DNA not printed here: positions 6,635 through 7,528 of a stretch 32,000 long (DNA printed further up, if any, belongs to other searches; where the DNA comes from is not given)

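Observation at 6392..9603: Candidate undescribed toxin/enzymatic-antidote cassette: zeta-kinase + Fic/Doc-like fusion, ATGA-coupled to a SpoT/Mesh1-type HD hydrolase, plus a small acidic protein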

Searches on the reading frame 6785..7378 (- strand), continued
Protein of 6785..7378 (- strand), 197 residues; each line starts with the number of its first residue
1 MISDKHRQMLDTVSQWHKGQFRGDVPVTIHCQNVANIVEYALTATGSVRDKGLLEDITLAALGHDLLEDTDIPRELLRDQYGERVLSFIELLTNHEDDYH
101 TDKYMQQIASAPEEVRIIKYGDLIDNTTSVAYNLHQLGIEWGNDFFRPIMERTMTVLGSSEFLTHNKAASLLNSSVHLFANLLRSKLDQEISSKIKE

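Call 66: fold_search(model_id=the predicted structure, library=pdb)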
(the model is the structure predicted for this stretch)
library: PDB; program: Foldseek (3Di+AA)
matches with E <= 10: 390; with E <= 0.001: 20
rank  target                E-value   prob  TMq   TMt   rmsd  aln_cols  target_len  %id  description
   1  6yvc_D                1.1e-06  1.00  0.71  0.80   3.4       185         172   23  Crystal structure of the small alarmone hydrolase (SAH) of Pseudomonas aeruginosa (released 2021-05-12)
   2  6z3o_BBB              2.1e-06  1.00  0.66  0.72   4.4       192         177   22  The E74Q mutant of Small Alarmone Hydrolase SAH from Pseudomonas aeruginosa PAO1 (released 2021-01-27)
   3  6yvc_C                2.6e-06  1.00  0.65  0.72   4.2       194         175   23  Crystal structure of the small alarmone hydrolase (SAH) of Pseudomonas aeruginosa (released 2021-05-12)
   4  6yvc_B                3.0e-06  1.00  0.66  0.74   4.2       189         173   24  Crystal structure of the small alarmone hydrolase (SAH) of Pseudomonas aeruginosa (released 2021-05-12)
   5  6z3n_AAA              3.3e-06  1.00  0.65  0.72   4.3       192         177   23  Apo Structure of a Hydrolase from Pseudomonas aeruginosa PAO1 (released 2021-06-09)
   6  6z3o_AAA              3.8e-06  1.00  0.66  0.72   4.3       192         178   22  The E74Q mutant of Small Alarmone Hydrolase SAH from Pseudomonas aeruginosa PAO1 (released 2021-01-27)
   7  3nqw_A                6.1e-06  1.00  0.56  0.62   7.5       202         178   20  A metazoan ortholog of SpoT hydrolyzes ppGpp and plays a role in starvation responses (released 2010-09-08)
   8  6yvc_A                6.3e-06  1.00  0.66  0.74   4.2       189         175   24  Crystal structure of the small alarmone hydrolase (SAH) of Pseudomonas aeruginosa (released 2021-05-12)
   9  7qod_A                8.0e-06  1.00  0.69  0.71   4.7       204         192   20  Native structure of a small alarmone hydrolase (RelH) from Corynebacterium glutamicum (released 2022-07-13)
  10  7qod_B                8.4e-06  1.00  0.65  0.70   4.8       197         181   20  Native structure of a small alarmone hydrolase (RelH) from Corynebacterium glutamicum (released 2022-07-13)
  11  7qoc_A                1.8e-05  1.00  0.71  0.73   4.5       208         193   21  Se-Met derivative structure of a small alarmone hydrolase (RelH) from Corynebacterium glutamicum (released 2022-07-13)
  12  7qoc_B                4.5e-05  1.00  0.68  0.71   4.5       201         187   21  Se-Met derivative structure of a small alarmone hydrolase (RelH) from Corynebacterium glutamicum (released 2022-07-13)
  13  7qoe                  5.9e-05  1.00  0.63  0.66   5.1       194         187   18  Structure of a small alarmone hydrolase from Leptospira levettii (released 2022-07-13)
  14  9chy_A                1.2e-04  1.00  0.65  0.70   4.6       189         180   18  Crystal structure of the human MESH1 (D66K)-PAPS complex (released 2025-12-10)
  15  9chy_B                1.2e-04  1.00  0.62  0.68   4.7       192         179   18  Crystal structure of the human MESH1 (D66K)-PAPS complex (released 2025-12-10)
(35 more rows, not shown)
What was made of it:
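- On Small alarmone hydrolase / Mesh1 (RSH hydrolase, HD_4): TM is 0.71/0.80 to 6yvc (call 66).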

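Call 75: search_protein_families(library=pfam, proteins=[L061:213-3470:+], max_evalue=0.001)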
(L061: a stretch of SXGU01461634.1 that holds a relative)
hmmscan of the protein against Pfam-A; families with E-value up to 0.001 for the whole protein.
L061:213-3470:+ (1086 aa): 1 family
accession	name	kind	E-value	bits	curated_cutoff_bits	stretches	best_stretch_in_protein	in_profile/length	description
PF00027.35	cNMP_binding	-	4e-18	65.6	27.5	1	878-944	19-84/89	Cyclic nucleotide-binding domain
